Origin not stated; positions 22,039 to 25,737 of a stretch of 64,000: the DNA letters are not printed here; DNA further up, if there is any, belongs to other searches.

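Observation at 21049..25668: Giant type-I membrane protein coupling an EGF/laminin-like Cys-rich ectodomain to cytoplasmic B-box zinc fingers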

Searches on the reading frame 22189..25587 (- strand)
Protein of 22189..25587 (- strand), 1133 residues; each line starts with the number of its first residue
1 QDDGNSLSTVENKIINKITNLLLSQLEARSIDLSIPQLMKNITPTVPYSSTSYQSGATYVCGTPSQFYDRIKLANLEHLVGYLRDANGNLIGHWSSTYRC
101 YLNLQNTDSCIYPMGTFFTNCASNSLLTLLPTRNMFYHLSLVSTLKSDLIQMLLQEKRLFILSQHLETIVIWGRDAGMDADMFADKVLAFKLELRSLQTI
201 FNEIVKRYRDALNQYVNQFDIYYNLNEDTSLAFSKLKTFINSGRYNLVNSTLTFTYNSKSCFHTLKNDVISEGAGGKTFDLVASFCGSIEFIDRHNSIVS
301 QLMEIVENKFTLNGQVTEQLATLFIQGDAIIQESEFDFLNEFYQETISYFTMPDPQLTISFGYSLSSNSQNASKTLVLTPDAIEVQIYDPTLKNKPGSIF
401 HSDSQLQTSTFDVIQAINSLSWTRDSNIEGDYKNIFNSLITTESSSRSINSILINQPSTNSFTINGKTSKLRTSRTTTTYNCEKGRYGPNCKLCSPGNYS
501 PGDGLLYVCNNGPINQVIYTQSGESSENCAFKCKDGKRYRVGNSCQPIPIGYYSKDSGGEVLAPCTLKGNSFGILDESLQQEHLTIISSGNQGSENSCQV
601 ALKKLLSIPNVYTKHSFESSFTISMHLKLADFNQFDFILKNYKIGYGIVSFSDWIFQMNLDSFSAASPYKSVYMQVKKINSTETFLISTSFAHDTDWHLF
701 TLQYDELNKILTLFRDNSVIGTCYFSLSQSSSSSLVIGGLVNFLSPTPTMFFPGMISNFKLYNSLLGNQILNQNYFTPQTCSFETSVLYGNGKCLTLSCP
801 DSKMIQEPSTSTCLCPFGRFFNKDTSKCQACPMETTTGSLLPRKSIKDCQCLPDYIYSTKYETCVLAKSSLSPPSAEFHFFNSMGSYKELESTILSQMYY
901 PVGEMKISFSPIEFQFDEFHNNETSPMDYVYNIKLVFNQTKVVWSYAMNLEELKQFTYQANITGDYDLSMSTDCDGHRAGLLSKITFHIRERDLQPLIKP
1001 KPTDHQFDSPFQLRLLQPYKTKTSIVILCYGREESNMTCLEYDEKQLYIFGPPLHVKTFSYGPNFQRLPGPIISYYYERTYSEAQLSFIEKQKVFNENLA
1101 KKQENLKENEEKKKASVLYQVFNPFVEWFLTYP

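Call 20: search_protein_representatives(protein=window:22189-25587:-)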
Query: 1133 residues. Proteins with E-value up to 0.001 (for the whole library): 32; up to 1e-10: 18; up to 1e-30: 6. The best 32 are listed.
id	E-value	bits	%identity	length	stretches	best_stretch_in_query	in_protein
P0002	3.2e-190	651.0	39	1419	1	14-1133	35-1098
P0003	4.0e-162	558.0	40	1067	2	453-956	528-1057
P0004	8.3e-131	454.3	48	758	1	676-1133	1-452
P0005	2.4e-46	174.6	28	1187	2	476-1079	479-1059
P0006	1.7e-40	155.2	78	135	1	2-97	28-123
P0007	1.2e-34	135.9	28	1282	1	477-1067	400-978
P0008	5.6e-27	110.5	26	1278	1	446-877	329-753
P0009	6.0e-23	97.1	32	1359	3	480-693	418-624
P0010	3.0e-19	84.9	35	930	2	436-635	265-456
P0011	6.1e-19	83.9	31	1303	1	481-894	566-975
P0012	1.2e-18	82.9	30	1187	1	475-859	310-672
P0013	1.2e-17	79.6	28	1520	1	481-883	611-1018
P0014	4.5e-17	77.7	26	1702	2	472-787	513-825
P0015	5.0e-15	70.9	33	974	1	427-997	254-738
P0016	9.5e-14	66.7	43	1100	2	472-568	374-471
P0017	1.9e-12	62.4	35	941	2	477-567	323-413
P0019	4.0e-11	58.0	24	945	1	490-865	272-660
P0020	4.8e-09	51.1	36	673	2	461-566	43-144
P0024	3.7e-06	41.6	33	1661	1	441-566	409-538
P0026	3.9e-05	38.2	28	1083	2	490-734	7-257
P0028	5.4e-05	37.7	34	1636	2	456-604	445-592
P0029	9.0e-05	37.0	34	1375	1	491-604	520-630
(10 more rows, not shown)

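Call 24: list_cluster_members(proteins=[P0002, P0003, P0004, P0005, P0007, P0008, P0012, P0014, P0015, P0026])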
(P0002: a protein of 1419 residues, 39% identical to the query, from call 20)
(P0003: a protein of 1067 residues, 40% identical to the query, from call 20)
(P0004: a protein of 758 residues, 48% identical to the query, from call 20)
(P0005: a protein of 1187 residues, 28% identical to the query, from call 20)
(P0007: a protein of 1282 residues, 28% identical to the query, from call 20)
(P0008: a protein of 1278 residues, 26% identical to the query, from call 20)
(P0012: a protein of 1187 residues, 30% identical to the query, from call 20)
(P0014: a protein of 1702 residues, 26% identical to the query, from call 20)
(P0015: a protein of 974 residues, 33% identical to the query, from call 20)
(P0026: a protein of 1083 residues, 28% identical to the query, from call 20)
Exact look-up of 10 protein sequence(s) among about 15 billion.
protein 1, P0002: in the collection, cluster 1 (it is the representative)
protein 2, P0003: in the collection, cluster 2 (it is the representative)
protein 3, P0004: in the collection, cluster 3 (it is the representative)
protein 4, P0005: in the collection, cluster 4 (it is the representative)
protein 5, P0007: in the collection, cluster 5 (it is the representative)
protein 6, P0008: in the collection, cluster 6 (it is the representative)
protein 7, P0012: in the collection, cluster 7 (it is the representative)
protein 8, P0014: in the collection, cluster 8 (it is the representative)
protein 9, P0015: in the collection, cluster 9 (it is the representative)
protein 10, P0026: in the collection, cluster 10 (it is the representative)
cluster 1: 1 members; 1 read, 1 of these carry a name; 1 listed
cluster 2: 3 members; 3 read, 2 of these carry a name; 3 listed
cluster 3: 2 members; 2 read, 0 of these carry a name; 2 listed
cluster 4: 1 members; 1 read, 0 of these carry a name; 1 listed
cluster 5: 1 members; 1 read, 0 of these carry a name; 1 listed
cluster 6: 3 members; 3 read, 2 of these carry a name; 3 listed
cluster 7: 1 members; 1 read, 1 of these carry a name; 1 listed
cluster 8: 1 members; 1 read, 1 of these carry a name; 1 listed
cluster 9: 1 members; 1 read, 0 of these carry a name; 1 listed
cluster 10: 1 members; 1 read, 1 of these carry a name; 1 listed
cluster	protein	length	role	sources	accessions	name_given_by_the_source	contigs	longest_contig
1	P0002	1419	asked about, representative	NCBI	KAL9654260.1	hypothetical protein ABK040_010292 [Willaertia magna]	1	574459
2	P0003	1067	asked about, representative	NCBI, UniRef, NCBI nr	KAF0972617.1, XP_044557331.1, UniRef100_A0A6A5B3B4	hypothetical protein FDP41_008866 [Naegleria fowleri] | Uncharacterized protein n=1 Tax=Naegleria fowleri TaxID=5763 RepID=A0A6A5B3B4_NAEFO | uncharacterized protein FDP41_008866 [Naegleria fowleri]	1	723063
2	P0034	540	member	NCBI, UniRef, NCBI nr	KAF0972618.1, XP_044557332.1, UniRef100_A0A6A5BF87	hypothetical protein FDP41_008867 [Naegleria fowleri] | B box-type domain-containing protein n=1 Tax=Naegleria fowleri TaxID=5763 ... | uncharacterized protein FDP41_008867 [Naegleria fowleri]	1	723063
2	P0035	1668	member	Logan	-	-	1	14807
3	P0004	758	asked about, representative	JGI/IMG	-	-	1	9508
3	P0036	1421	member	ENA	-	-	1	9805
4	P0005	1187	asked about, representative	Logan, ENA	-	-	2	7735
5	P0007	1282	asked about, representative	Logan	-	-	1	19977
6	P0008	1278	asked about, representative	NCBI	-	-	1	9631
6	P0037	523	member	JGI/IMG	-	hypothetical protein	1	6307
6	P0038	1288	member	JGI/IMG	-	hypothetical protein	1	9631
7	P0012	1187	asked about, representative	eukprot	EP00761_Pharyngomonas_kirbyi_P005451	gb/GECH01005456.1/.p1 GENE.gb/GECH01005456.1/~~gb/GECH01005456.1/.p1 ORF type:complete ...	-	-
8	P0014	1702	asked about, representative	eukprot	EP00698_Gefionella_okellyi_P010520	TRINITY_DN2728_c0_g1_i1.p1 TRINITY_DN2728_c0_g1~~TRINITY_DN2728_c0_g1_i1.p1 ORF ...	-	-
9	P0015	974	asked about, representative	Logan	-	-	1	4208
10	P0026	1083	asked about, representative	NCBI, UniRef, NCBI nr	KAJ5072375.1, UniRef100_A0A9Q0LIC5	proline-rich receptor-like protein kinase perk5 [Anaeramoeba ignava] | Proline-rich receptor-like protein kinase perk5 n=1 Tax=Anaeramoeba ignava TaxID=1746090 ...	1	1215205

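Call 32: find_homologous_proteins(query=A2, max_evalue=0.001)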
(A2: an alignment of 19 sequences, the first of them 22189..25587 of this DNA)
Query A2 (19 sequences) (1133 aa, profile of the alignment): 2 proteins with E <= 0.001 among 8000 candidates.
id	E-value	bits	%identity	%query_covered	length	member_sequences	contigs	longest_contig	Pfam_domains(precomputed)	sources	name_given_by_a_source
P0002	0.0e+0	1191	43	58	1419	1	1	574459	-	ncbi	ncbi:hypothetical protein ABK040_010292 [Willaertia magna]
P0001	0.0e+0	1164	100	100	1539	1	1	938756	-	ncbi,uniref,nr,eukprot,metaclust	ncbi:predicted protein [Naegleria gruberi]|uniref:Predicted protein n=1 Tax=Naegleria gruberi TaxID=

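Call 39: list_cluster_members(proteins=[P0009, P0010, P0011, P0013, P0016, P0017, P0019, P0024, P0028, P0029])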
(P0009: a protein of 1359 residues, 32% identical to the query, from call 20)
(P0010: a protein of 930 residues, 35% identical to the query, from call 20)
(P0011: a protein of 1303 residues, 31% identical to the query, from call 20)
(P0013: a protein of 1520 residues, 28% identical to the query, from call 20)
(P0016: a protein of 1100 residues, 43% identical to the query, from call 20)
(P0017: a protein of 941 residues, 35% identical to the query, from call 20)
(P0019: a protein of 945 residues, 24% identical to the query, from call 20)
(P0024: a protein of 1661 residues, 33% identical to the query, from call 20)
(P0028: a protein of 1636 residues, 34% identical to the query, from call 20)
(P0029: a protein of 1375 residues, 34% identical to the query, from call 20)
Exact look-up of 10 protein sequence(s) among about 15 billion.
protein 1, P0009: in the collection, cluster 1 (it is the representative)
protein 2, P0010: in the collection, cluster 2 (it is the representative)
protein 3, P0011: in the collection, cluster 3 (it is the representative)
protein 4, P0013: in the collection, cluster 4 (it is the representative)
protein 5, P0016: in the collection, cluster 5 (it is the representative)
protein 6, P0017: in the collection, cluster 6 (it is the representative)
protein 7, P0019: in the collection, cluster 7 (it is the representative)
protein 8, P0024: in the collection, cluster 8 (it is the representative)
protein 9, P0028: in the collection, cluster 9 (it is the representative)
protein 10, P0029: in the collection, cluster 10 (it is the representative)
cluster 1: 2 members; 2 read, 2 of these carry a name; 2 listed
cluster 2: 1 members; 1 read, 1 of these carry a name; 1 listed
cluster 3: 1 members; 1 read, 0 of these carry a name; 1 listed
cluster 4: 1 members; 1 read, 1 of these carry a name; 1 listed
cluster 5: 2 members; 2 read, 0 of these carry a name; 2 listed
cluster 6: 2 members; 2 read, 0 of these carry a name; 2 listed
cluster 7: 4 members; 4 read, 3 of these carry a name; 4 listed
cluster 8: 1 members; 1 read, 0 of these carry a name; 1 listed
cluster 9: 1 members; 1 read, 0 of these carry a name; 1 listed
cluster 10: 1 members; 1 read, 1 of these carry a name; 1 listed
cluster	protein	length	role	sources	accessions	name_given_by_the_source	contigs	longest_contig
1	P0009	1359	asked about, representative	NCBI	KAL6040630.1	hypothetical protein QOT17_025303 [Balamuthia mandrillaris]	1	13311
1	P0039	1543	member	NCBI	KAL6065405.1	hypothetical protein QOT17_010225 [Balamuthia mandrillaris]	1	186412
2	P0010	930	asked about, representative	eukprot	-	gene955-9862_t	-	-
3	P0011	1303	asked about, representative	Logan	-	-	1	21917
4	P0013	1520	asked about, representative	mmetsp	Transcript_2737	Transcript_2737/g.10517 ORF Transcript_2737/g.10517 Transcript_2737/m.10517 type:complete ...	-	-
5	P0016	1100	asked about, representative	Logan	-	-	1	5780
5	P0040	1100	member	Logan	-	-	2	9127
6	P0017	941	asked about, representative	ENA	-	-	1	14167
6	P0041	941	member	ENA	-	-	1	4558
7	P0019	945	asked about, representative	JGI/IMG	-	hypothetical protein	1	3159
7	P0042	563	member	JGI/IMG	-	hypothetical protein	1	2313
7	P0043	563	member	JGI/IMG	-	hypothetical protein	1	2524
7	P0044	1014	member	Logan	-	-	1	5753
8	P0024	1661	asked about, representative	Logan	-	-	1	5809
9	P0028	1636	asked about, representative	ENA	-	-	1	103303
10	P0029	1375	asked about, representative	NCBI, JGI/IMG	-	hypothetical protein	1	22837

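Call 46: search_protein_families(library=pfam, alignment_id=A3, max_evalue=0.01)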
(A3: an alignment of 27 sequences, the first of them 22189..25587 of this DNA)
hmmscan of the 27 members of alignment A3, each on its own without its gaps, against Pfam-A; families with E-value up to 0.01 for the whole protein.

A. member 1, window:22189-25587:- (1133 aa): 0 families

B. families by the number of members that match (of 27 scanned): 18 families
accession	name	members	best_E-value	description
PF13385.13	Laminin_G_3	5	7.1e-11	Concanavalin A-like lectin/glucanases superfamily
PF13290.12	CHB_HEX_C_1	3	7.3e-11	Chitobiase/beta-hexosaminidase C-terminal domain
PF00018.34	SH3_1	2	3e-10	SH3 domain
PF07653.23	SH3_2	2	8.1e-09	Variant SH3 domain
PF14604.12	SH3_9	2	9.9e-09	Variant SH3 domain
PF13287.12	Fn3_assoc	2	1.2e-06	Fn3 associated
PF00643.29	zf-B_box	2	0.00037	B-box zinc finger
PF22586.1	ANCHR-like_BBOX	2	0.0006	ANCHR-like B-box zinc-binding domain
PF05177.18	RCSD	1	0.00014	RCSD region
PF18278.7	RANK_CRD_2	1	0.00022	Receptor activator of the NF-KB cysteine-rich repeat domain 2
PF15102.11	TMEM154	1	0.00038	TMEM154 protein family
PF05434.16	Tmemb_9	1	0.00053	TMEM9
PF08496.15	Peptidase_S49_N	1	0.0011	Peptidase family S49 N-terminal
PF23091.2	TNFR_ELAPOR1_6th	1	0.0013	ELAPOR1-like, TNF receptor-like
PF21326.4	KDM6_GATAL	1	0.0031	KDM6, GATA-like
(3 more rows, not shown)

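Call 50: predict_structure(alignment_id=A3)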
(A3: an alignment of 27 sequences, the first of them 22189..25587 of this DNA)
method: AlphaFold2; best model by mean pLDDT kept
length: 1133 residues; sequences in the alignment: 27
mean_pLDDT: 72.2   pTM: 0.39
mean pLDDT of the five models: 72.2, 71.8, 69.7, 69.4, 69.3
residues with pLDDT >= 90: 232; 70-90: 495; 50-70: 199; < 50: 207
segments of 3 or more residues with pLDDT < 50: 1-7, 44-55, 245-259, 318-337, 345-398, 419-477, 774-793, 1127-1133
pLDDT, mean of each block of 10 residues (from residue 1): 41 73 78 86 46 60 79 89 89 89 86 75 73 82 86 81 79 68 79 82 84 74 59 74 49 40 61 59 70 77 75 50 43 46 46 31 30 27 26 40 68 63 36 40 30 32 34 41 89 94 90 91 93 90 90 88 86 79 84 83 78 68 90 62 80 87 57 87 84 84 87 86 76 74 75 85 79 48 45 50 60 78 85 82 87 83 86 89 63 72 91 64 66 92 94 93 94 89 92 93 88 91 91 86 92 93 87 90 74 72 74 62 49 42
secondary structure, 60 per line:
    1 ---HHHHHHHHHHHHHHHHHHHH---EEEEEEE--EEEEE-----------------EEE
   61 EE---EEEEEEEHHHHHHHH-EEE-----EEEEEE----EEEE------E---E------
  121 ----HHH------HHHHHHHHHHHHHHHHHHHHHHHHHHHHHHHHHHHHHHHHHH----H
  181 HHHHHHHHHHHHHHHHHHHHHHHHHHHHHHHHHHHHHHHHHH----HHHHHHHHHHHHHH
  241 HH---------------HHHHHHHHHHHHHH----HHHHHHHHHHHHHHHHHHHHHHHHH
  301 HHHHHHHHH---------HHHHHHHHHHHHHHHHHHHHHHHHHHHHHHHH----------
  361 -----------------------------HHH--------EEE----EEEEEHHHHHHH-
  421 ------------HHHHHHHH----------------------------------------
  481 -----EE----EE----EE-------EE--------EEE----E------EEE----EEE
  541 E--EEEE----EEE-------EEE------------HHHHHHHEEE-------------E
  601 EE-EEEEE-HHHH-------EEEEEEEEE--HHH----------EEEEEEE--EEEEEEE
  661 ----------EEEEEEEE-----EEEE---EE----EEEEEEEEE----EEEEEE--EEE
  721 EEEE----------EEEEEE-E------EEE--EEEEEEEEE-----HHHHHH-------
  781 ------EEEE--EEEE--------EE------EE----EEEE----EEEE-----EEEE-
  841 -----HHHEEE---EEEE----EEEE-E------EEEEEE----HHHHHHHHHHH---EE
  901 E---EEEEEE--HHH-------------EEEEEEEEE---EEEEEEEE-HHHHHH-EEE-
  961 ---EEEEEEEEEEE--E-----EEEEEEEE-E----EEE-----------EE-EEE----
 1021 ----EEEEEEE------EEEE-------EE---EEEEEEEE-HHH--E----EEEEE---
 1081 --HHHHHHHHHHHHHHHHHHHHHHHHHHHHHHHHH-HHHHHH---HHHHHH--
elements in order (helices of 4 or more, strands of 3 or more residues): H4-23 E27-33 E36-40 E58-62 E66-72 H73-80 E82-84 E90-95 E100-103 H134-175 H180-222 H227-242 H258-271 H276-309 H319-350 E401-403 E408-412 H413-419 H433-440 E517-519 E531-533 E538-541 E544-547 E552-554 E562-564 H577-583 E584-586 E600-602 E604-608 H610-613 E621-629 E645-651 E654-660 E671-678 E684-687 E697-705 E710-715 E718-724 E735-740 E749-751 E754-762 H768-773 E787-790 E793-796 E819-822 E827-830 E836-839 E849-851 E855-858 E863-866 E875-880 H885-895 E899-901 E905-910 E929-937 E941-948 H950-955 E957-959 E964-974 E983-990 E997-999 E1014-1016 E1025-1031 E1038-1041 E1054-1061 E1073-1077 H1083-1115 H1117-1122 H1126-1131

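Call 71: find_encoding_contigs(protein=P0002, flank=8000, max_places=2)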
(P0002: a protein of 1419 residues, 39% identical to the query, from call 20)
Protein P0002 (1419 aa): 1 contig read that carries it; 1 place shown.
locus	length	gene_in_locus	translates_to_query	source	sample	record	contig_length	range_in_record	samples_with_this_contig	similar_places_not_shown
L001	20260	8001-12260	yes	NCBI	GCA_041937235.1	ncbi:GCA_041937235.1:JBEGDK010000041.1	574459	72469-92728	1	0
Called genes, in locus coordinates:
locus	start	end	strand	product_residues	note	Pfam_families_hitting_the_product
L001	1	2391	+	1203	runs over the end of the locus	PF10433:Beta-prop_RSE1_1st, PF23726:Beta-prop_RSE1_2nd, PF03178:CPSF_A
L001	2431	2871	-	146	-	PF05047:L51_S25_CI-B8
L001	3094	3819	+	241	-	PF01966:HD (weak)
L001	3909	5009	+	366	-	PF18121:TFA2_Winged_2 (weak)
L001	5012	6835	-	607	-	-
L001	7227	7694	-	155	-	PF01878:EVE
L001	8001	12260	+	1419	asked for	-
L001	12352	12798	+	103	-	-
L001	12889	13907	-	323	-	PF02423:OCD_Mu_crystall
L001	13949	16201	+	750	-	PF10191:COG7 (weak)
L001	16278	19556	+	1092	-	PF13646:HEAT_2 (faint), PF14500:MMS19_N, PF13513:HEAT_EZ (faint), PF23227:HEAT_MROH2B_C (faint), PF12460:MMS19_C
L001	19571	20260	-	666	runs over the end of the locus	-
